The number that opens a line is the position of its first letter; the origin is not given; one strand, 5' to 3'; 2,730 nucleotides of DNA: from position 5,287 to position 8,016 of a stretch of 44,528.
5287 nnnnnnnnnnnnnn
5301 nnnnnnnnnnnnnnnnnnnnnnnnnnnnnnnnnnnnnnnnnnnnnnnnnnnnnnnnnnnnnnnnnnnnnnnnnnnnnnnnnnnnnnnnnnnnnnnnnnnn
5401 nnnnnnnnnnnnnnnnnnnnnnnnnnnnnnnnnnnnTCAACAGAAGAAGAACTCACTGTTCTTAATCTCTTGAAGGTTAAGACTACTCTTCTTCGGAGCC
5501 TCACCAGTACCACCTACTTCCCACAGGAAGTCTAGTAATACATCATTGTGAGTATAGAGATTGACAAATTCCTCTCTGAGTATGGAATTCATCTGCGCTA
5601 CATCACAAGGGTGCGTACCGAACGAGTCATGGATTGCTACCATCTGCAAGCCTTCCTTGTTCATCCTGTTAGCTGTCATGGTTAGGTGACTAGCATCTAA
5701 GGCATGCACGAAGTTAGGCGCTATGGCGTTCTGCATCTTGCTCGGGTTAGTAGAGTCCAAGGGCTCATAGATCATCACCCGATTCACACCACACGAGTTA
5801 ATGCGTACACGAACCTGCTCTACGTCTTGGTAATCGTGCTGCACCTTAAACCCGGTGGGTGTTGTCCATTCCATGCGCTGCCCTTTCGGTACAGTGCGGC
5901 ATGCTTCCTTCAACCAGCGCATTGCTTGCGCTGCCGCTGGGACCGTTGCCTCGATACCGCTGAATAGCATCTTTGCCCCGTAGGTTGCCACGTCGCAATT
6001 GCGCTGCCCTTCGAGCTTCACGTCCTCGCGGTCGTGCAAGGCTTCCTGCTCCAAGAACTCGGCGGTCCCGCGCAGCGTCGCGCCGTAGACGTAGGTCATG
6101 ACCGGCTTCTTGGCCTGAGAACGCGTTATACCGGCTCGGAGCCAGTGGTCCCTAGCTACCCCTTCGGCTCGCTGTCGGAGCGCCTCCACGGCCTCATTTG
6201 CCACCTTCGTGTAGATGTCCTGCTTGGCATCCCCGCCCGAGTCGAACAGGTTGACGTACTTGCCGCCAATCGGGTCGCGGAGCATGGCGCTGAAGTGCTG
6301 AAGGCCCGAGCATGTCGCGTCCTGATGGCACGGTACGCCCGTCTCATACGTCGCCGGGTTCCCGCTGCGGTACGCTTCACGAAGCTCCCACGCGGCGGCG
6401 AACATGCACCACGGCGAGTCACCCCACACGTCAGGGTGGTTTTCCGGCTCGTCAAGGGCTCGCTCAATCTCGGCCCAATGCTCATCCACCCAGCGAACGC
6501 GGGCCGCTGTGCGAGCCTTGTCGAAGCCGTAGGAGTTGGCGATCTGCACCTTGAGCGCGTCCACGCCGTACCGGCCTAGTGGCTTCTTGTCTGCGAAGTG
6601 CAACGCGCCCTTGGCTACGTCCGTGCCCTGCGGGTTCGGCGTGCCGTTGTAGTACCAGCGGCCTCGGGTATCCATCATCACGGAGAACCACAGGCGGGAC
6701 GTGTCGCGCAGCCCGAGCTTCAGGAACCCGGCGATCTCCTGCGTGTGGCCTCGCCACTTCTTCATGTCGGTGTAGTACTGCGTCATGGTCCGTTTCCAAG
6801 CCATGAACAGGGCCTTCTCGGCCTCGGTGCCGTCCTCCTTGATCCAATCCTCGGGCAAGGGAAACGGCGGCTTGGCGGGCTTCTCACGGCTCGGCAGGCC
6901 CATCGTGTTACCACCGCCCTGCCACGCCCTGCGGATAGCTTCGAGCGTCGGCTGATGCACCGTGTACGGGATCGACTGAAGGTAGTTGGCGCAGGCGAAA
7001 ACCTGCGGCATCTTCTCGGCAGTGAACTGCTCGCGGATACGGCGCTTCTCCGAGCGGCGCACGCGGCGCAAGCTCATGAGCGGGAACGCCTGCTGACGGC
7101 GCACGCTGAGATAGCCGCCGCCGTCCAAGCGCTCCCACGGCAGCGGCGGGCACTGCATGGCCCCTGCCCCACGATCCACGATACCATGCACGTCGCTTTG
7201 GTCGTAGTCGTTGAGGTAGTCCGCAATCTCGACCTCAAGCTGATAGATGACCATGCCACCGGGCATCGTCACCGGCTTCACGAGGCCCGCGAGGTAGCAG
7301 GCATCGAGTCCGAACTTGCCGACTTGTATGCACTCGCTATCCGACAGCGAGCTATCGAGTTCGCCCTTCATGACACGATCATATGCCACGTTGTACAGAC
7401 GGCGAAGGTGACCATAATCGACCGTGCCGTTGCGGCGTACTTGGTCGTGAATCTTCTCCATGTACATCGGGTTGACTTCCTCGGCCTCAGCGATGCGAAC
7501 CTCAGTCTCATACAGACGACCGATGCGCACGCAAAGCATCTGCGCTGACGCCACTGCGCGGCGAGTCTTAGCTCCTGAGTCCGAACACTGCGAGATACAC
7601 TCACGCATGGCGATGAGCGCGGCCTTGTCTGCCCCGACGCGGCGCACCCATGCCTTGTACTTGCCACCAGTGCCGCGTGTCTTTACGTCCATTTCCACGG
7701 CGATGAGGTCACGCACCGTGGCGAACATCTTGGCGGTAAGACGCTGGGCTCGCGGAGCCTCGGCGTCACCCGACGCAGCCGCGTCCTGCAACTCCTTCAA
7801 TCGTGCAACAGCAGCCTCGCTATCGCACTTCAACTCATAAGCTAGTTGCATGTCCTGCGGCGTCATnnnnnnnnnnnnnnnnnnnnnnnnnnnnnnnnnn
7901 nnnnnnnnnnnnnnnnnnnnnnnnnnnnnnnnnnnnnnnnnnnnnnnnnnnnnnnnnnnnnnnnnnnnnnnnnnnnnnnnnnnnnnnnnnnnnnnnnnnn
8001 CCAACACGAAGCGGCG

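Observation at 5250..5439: An RNAP-distal spacer holds twin 14-nt motifs flanking an AT-rich hairpin block, a candidate phage promoter or primary origin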

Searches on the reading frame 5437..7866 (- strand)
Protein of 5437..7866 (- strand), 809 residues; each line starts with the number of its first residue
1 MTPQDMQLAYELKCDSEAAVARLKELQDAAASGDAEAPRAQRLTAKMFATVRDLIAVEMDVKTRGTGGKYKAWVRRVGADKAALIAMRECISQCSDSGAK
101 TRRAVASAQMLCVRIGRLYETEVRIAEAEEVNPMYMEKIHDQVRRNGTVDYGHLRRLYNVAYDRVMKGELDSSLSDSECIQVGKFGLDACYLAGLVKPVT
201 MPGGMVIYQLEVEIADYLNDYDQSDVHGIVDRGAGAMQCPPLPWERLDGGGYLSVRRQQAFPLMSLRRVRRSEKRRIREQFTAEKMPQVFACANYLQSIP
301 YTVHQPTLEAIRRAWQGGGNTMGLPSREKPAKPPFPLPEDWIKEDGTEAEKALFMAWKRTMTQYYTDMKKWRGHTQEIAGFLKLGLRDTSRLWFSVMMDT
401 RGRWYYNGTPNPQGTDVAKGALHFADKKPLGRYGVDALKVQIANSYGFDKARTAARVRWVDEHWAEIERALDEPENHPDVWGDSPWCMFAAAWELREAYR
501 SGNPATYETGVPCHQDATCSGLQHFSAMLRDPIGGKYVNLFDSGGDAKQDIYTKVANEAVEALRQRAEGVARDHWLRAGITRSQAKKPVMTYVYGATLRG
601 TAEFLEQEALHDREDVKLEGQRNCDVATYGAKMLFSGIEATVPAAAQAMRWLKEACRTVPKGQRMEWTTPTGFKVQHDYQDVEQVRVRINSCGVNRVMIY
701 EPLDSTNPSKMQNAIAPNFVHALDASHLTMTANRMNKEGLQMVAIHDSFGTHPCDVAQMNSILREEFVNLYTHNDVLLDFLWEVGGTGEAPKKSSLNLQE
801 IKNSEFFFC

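Call 16: search_dna_similar(query=window:5437-7866:-, collection=phages, mode=protein, max_rows=60)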
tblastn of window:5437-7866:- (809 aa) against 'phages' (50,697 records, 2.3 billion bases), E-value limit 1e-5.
Records with a match: 2893; places in all: 2932; records where one place covers at least 80% of the query: 2269.
Best place of each record, by identity: 60-80% 5; <60% 2888.
By first word of the organism name: Klebsiella 713; Escherichia 413; Pseudomonas 337; Acinetobacter 174; Vibrio 159; Salmonella 115; Yersinia 92; Pectobacterium 84; Xanthomonas 57; Ralstonia 55; and 79 more.
By host as written in the record: - 401; Klebsiella pneumoniae 382; Escherichia coli 139; Acinetobacter baumannii 61; Pseudomonas putida KT2440 and Paw85 53; Pseudomonas aeruginosa 44; Yersinia pestis 38; Pectobacterium atrosepticum DSM18077 33; and 740 more.
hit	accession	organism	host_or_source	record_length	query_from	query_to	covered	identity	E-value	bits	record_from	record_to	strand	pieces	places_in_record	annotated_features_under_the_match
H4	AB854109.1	Ralstonia phage RSB3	Ralstonia solanacearum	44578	4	809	100%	67.7%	0e+0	1106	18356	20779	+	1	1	putative phage RNA polymerase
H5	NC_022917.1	Ralstonia phage RSB3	Ralstonia solanacearum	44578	4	809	100%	67.7%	0e+0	1106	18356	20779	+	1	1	RNA polymerase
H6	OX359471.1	Variovorax phage VAC_51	-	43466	4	808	100%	66.5%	0e+0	1101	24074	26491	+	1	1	RNA polymerase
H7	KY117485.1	Ralstonia phage phiAp1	Ralstonia solanacearum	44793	1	809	100%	66.1%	0e+0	1115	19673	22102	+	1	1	RNA polymerase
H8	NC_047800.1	Ralstonia phage phiAp1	Ralstonia solanacearum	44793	1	809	100%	66.1%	0e+0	1115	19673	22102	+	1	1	RNA polymerase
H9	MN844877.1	Sphaerotilus phage vB_SnaP-R1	Sphaerotilus natans DSM 6575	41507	4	808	100%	53.3%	0e+0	845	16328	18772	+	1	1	DNA-dependent RNA polymerase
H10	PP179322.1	Pseudomonas phage Draal01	Pseudomonas syringae CC0094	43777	4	809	100%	51.5%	8e-123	841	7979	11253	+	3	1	RNA polymerase (x2) | putative RNA polymerase | hypothetical protein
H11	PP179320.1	Pseudomonas phage Drael01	Pseudomonas syringae CC0094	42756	4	809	100%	51.5%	1e-173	805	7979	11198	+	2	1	RNA polymerase (x2) | hypothetical protein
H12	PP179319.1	Pseudomonas phage Draal03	Pseudomonas syringae CC0094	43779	4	809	100%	51.5%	1e-173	805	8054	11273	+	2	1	RNA polymerase (x2) | hypothetical protein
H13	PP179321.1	Pseudomonas phage Draal02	Pseudomonas syringae CC0094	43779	4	809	100%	51.5%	1e-173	805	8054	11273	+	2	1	RNA polymerase (x2) | hypothetical protein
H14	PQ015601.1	Pseudomonas phage MKPT02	Pseudomonas tolaasii KACC 15624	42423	4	809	100%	50.7%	0e+0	805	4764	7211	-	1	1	RNA polymerase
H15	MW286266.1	Pseudomonas phage Bertil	Pseudomonas syringae GAW0113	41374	4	809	100%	50.5%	0e+0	803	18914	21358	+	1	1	RNA polymerase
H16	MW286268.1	Pseudomonas phage Strit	Pseudomonas syringae GAW0113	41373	4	809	100%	50.5%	0e+0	803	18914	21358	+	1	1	RNA polymerase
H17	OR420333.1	Macromonas phage BK-30P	Macromonas sp. BK-30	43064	4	808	100%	50.5%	0e+0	823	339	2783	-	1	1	record has no annotation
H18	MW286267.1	Pseudomonas phage Misse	Pseudomonas syringae GAW0113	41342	4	809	100%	50.2%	0e+0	798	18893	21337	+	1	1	RNA polymerase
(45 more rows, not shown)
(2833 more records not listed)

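Call 24: find_related_loci(query=window:5437-7866:-, collection=viral_contigs, flank=3000)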
Query window:5437-7866:- (809 aa) in viral_contigs; peptide patterns used: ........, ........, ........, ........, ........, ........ (x = any residue, [..] = any of these).
5 stretches matched a pattern, but none encodes a relative of the query by tblastn (E <= 1e-3).

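Call 26: find_related_loci(query=A1, collection=viral_contigs, flank=3000)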
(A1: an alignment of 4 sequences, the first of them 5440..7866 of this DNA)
Query A1 (809 aa) in viral_contigs; peptide patterns used: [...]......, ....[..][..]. (x = any residue, [..] = any of these).
129 stretches matched a pattern; 5 encode a relative of the query (tblastn E <= 1e-3); 5 distinct loci.
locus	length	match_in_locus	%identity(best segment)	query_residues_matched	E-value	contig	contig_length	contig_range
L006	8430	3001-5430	66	1-809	0e+0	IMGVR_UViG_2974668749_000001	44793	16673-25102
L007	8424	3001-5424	68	4-809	0e+0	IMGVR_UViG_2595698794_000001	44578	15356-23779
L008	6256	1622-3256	30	279-809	2e-64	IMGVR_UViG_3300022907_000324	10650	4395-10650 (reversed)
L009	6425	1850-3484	30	279-809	1e-64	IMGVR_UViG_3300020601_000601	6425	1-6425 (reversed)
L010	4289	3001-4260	29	279-693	7e-42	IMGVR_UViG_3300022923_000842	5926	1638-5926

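Call 27: find_related_loci(query=A1, collection=metagenome_contigs, flank=10000)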
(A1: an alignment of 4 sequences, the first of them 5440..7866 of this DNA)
Query A1 (809 aa) in metagenome_contigs; peptide patterns used: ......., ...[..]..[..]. (x = any residue, [..] = any of these).
109 stretches matched a pattern; 2 encode a relative of the query (tblastn E <= 1e-3); 2 distinct loci.
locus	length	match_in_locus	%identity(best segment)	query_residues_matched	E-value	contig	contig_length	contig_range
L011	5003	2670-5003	70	1-777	0e+0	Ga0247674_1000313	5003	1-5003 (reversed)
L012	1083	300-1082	67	3-262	1e-113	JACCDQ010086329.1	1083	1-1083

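Call 28: find_related_loci(query=A1, collection=genome_contigs, flank=10000)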
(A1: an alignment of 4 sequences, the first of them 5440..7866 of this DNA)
Query A1 (809 aa) in genome_contigs; peptide patterns used: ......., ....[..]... (x = any residue, [..] = any of these).
23 stretches matched a pattern, but none encodes a relative of the query by tblastn (E <= 1e-3).

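Call 29: find_homologous_proteins(query=window:5440-7866:-, max_evalue=1e-100)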
Query window:5440-7866:- (809 aa): 250 proteins with E <= 1e-100 among 8000 candidates; the best 120 are listed.
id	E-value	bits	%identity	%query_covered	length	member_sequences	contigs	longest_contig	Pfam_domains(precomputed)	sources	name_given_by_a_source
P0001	0.0e+0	1899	100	100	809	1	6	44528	PF14700.12,PF00940.25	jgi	-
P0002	0.0e+0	1502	78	100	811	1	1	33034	PF14700.12,PF00940.25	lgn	-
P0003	0.0e+0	1327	70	100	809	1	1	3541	PF14700.12,PF00940.25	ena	-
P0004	0.0e+0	1281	69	100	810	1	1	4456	PF14700.12,PF00940.25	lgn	-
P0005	0.0e+0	1281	68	100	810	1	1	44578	PF14700.12,PF00940.25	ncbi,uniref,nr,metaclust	ncbi:RNA polymerase [Ralstonia phage RSB3]|uniref:DNA-directed RNA polymerase n=1 Tax=Ralstonia phag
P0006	0.0e+0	1274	67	100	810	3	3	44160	PF14700.12,PF00940.25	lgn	-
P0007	0.0e+0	1265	67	100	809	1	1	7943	PF14700.12,PF00940.25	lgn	-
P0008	0.0e+0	1264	68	100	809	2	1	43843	PF14700.12,PF00940.25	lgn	-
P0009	0.0e+0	1260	67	100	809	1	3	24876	PF14700.12,PF00940.25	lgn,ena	-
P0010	0.0e+0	1256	67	100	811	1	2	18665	PF14700.12,PF00940.25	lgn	-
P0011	0.0e+0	1256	67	100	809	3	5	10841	PF14700.12,PF00940.25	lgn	-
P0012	0.0e+0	1254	67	100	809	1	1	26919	PF14700.12,PF00940.25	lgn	-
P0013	0.0e+0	1245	67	100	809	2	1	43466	PF14700.12,PF00940.25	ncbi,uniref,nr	ncbi:RNA polymerase [Variovorax phage VAC_51]|uniref:DNA-directed RNA polymerase n=1 Tax=Variovorax 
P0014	0.0e+0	1239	66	100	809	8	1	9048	PF14700.12,PF00940.25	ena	-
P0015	0.0e+0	1230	65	100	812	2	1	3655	PF14700.12,PF00940.25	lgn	-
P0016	0.0e+0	1202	65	100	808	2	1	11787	PF14700.12,PF00940.25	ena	-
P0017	0.0e+0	1178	62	100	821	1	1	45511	PF14700.12,PF00940.25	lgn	-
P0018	0.0e+0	1137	61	100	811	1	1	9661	PF14700.12,PF00940.25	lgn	-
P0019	0.0e+0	1115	59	100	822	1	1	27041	PF14700.12,PF00940.25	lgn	-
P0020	0.0e+0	1051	56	100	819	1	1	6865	PF14700.12,PF00940.25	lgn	-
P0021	0.0e+0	1027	55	100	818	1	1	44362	PF14700.12,PF00940.25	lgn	-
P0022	0.0e+0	1017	54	100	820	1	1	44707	PF14700.12,PF00940.25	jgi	jgi:DNA-directed RNA polymerase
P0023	0.0e+0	1016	56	99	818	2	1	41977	PF14700.12,PF00940.25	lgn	-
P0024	2.5e-295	1000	53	100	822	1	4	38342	PF14700.12,PF00940.25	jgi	jgi:DNA-directed RNA polymerase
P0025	4.0e-295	999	53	100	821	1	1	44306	PF14700.12,PF00940.25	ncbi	-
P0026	1.9e-293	994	53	100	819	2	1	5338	PF14700.12,PF00940.25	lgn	-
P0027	9.7e-293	991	54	99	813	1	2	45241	PF14700.12,PF00940.25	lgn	-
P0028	1.2e-291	988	53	100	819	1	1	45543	PF14700.12,PF00940.25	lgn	-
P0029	2.0e-291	987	53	99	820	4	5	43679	PF14700.12,PF00940.25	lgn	-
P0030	2.1e-291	987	53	100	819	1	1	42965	PF14700.12,PF00940.25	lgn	-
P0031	4.2e-291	986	53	100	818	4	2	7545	PF14700.12,PF00940.25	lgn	-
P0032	1.1e-290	985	53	100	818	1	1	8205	PF14700.12,PF00940.25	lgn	-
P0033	1.6e-290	984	53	100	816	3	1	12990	PF14700.12,PF00940.25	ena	-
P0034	1.7e-290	984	54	100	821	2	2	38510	PF14700.12,PF00940.25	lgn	-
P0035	2.4e-290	983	54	100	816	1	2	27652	PF14700.12,PF00940.25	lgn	-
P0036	3.3e-290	983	54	100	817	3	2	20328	PF14700.12,PF00940.25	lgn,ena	-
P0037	3.6e-290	983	54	100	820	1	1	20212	PF14700.12,PF00940.25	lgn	-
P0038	4.8e-289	979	53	100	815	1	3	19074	PF14700.12,PF00940.25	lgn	-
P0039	1.5e-288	978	53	100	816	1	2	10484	PF14700.12,PF00940.25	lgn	-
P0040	2.1e-288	977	53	100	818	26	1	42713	PF14700.12,PF00940.25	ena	-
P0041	8.0e-288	975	53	100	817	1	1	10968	PF14700.12,PF00940.25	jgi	-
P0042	2.3e-287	974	53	100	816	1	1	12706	PF14700.12,PF00940.25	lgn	-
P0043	3.3e-287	973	52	99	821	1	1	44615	PF14700.12,PF00940.25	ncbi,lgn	-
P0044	4.9e-287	973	53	99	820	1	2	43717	PF14700.12,PF00940.25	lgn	-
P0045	9.3e-287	972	53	100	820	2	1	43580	PF14700.12,PF00940.25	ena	-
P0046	1.1e-286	971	53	100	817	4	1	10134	PF14700.12,PF00940.25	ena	-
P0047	1.6e-286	971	53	100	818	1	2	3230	PF14700.12,PF00940.25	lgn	-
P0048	3.4e-286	970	52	100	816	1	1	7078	PF14700.12,PF00940.25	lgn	-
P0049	6.3e-286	969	52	100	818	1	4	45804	PF14700.12,PF00940.25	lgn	-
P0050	6.8e-286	969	54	100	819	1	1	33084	PF14700.12,PF00940.25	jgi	-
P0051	8.0e-286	969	53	100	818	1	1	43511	PF14700.12,PF00940.25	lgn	-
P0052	2.1e-285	967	53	100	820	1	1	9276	PF14700.12,PF00940.25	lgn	-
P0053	2.2e-285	967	53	100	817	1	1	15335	PF14700.12,PF00940.25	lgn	-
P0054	2.3e-285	967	53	100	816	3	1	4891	PF14700.12,PF00940.25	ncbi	-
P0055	6.5e-285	966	52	100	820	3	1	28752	PF14700.12,PF00940.25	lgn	-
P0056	2.9e-284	963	54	100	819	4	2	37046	PF14700.12,PF00940.25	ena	-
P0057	1.7e-283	961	52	100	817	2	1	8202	PF14700.12,PF00940.25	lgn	-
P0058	3.4e-283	960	52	100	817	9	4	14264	PF14700.12,PF00940.25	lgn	-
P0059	1.0e-282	958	53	100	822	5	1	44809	PF14700.12,PF00940.25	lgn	-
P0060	1.1e-282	958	52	100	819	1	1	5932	PF14700.12,PF00940.25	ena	-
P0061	1.3e-282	958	53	100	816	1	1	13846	PF14700.12,PF00940.25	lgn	-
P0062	1.4e-282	958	53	97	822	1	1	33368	PF14700.12,PF00940.25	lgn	-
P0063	1.5e-282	958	53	100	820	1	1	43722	PF14700.12,PF00940.25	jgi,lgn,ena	-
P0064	2.3e-282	957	52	100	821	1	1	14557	PF14700.12,PF00940.25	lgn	-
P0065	2.3e-282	957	52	100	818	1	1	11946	PF14700.12,PF00940.25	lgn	-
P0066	4.3e-282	956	53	100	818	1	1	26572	PF14700.12,PF00940.25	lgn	-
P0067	4.3e-282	956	52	99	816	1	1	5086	PF14700.12,PF00940.25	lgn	-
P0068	4.4e-282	956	53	100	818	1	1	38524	PF14700.12,PF00940.25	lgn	-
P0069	4.8e-282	956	53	100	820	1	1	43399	PF14700.12,PF00940.25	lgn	-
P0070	8.7e-282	955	53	100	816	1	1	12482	PF14700.12,PF00940.25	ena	-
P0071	9.6e-282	955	53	100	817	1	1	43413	PF14700.12,PF00940.25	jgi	-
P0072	1.3e-281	955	53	100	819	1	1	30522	PF14700.12,PF00940.25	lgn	-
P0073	1.8e-281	954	52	99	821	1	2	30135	PF14700.12,PF00940.25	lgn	-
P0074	2.0e-281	954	53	100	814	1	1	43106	PF14700.12,PF00940.25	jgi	jgi:DNA-directed RNA polymerase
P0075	2.0e-281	954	52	100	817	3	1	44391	PF14700.12,PF00940.25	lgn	-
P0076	2.2e-281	954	53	100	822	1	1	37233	PF14700.12,PF00940.25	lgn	-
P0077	3.6e-281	953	52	100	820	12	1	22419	PF14700.12,PF00940.25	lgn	-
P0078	5.5e-281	953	51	99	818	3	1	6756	PF14700.12,PF00940.25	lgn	-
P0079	1.1e-280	952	52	100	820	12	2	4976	PF14700.12,PF00940.25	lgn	-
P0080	1.3e-280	951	52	100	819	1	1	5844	PF14700.12,PF00940.25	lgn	-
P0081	1.6e-280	951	52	100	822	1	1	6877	PF14700.12,PF00940.25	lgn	-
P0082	1.7e-280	951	51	100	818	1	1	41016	PF14700.12,PF00940.25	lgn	-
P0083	2.4e-280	950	52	100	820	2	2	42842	PF14700.12,PF00940.25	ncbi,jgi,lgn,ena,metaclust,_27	metaclust:\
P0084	2.6e-280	950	53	100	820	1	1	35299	PF14700.12,PF00940.25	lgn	-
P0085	2.9e-280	950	52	100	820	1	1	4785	PF14700.12,PF00940.25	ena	-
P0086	3.8e-280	950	52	100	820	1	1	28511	PF14700.12,PF00940.25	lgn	-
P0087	5.3e-280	949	52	99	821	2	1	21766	PF14700.12,PF00940.25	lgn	-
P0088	8.0e-280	949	52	100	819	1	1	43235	PF14700.12,PF00940.25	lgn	-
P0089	1.3e-279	948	52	100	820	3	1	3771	PF14700.12,PF00940.25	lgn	-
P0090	4.2e-279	946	53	100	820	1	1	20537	PF14700.12,PF00940.25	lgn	-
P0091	5.4e-279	946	52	100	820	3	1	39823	PF14700.12,PF00940.25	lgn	-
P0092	6.5e-279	946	52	100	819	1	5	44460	PF14700.12,PF00940.25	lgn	-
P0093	8.1e-279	945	51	100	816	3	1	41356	PF14700.12,PF00940.25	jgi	-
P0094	8.6e-279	945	53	99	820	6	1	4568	PF14700.12,PF00940.25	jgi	-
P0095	9.6e-279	945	52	100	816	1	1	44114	PF14700.12,PF00940.25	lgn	-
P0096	9.6e-279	945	52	100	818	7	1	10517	PF14700.12,PF00940.25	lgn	-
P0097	1.1e-278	945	53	100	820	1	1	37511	PF14700.12,PF00940.25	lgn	-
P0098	3.0e-278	944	52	100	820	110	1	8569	PF14700.12,PF00940.25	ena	-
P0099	7.8e-278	942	52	100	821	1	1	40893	PF14700.12,PF00940.25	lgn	-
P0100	8.4e-278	942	52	100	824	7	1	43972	PF14700.12,PF00940.25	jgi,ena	jgi:DNA-directed RNA polymerase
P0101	8.9e-278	942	52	100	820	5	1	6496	PF14700.12,PF00940.25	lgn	-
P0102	1.6e-277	941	52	100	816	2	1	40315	PF14700.12,PF00940.25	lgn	-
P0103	2.0e-277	941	52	100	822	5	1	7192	PF14700.12,PF00940.25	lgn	-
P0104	3.1e-277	940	50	100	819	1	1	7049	PF14700.12,PF00940.25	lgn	-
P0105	3.7e-277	940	52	100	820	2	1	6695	PF14700.12,PF00940.25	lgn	-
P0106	3.8e-277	940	51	97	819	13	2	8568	PF14700.12,PF00940.25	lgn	-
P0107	5.1e-277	939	54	100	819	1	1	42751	PF14700.12,PF00940.25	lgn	-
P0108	5.1e-277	939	53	99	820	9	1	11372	PF14700.12,PF00940.25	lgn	-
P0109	8.1e-277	939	53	100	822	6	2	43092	PF14700.12,PF00940.25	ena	-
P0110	1.1e-276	938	52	100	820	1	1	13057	PF14700.12,PF00940.25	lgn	-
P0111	1.9e-276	937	52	100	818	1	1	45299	PF14700.12,PF00940.25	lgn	-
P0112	1.1e-275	935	51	97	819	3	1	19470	PF14700.12,PF00940.25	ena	-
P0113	1.3e-275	935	51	100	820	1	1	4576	PF14700.12,PF00940.25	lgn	-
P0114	1.7e-275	934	52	99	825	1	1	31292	PF14700.12,PF00940.25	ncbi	-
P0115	1.9e-275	934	51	100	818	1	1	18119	PF14700.12,PF00940.25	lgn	-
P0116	8.6e-275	932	51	99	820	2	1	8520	PF14700.12,PF00940.25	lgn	-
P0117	1.9e-274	931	51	100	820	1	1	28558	PF14700.12,PF00940.25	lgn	-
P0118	2.5e-274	931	51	100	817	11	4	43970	PF14700.12,PF00940.25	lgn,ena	-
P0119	2.8e-274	930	52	100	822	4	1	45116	PF14700.12,PF00940.25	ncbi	-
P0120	4.3e-274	930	51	100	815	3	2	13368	PF14700.12,PF00940.25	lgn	-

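Call 30: find_encoding_contigs(protein=P0002, flank=10000, max_places=1)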
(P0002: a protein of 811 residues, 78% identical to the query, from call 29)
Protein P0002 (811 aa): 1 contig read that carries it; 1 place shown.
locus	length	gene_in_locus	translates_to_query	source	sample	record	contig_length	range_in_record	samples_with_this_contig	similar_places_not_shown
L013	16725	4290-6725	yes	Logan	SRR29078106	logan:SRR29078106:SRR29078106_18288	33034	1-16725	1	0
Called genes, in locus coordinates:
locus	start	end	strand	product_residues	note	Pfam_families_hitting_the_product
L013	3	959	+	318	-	?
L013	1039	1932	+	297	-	-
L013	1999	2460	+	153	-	PF02945:Endonuclease_7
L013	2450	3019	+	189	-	-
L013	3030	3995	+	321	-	-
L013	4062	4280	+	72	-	-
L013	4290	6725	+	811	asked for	PF14700:RPOL_N (faint), PF00940:RNA_pol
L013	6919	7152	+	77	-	-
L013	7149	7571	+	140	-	-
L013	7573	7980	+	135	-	-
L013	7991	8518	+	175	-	-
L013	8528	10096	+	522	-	PF12236:Head-tail_con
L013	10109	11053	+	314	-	-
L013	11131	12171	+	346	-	-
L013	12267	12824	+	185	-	PF17212:Tube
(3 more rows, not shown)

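Call 31: find_encoding_contigs(protein=P0006, flank=10000, max_places=1)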
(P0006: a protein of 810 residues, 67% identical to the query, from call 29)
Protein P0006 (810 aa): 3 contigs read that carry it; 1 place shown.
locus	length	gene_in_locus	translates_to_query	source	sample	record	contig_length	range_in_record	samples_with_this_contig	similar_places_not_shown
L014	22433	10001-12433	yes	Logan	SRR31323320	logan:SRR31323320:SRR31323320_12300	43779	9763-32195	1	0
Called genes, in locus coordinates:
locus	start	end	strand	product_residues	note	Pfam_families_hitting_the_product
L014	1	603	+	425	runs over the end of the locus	PF13481:AAA_25 (weak)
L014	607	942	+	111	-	-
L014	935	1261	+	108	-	-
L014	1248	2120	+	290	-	PF01068:DNA_ligase_A_M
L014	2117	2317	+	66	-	-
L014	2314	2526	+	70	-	-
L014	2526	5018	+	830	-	PF00476:DNA_pol_A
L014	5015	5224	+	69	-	-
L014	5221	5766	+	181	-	PF18909:dGTP_diPhyd_N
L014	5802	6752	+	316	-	-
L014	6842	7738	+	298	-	-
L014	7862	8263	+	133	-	PF02945:Endonuclease_7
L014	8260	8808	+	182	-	-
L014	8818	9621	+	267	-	PF13482:RNase_H_2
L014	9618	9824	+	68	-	-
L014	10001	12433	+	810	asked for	PF14700:RPOL_N (faint), PF00940:RNA_pol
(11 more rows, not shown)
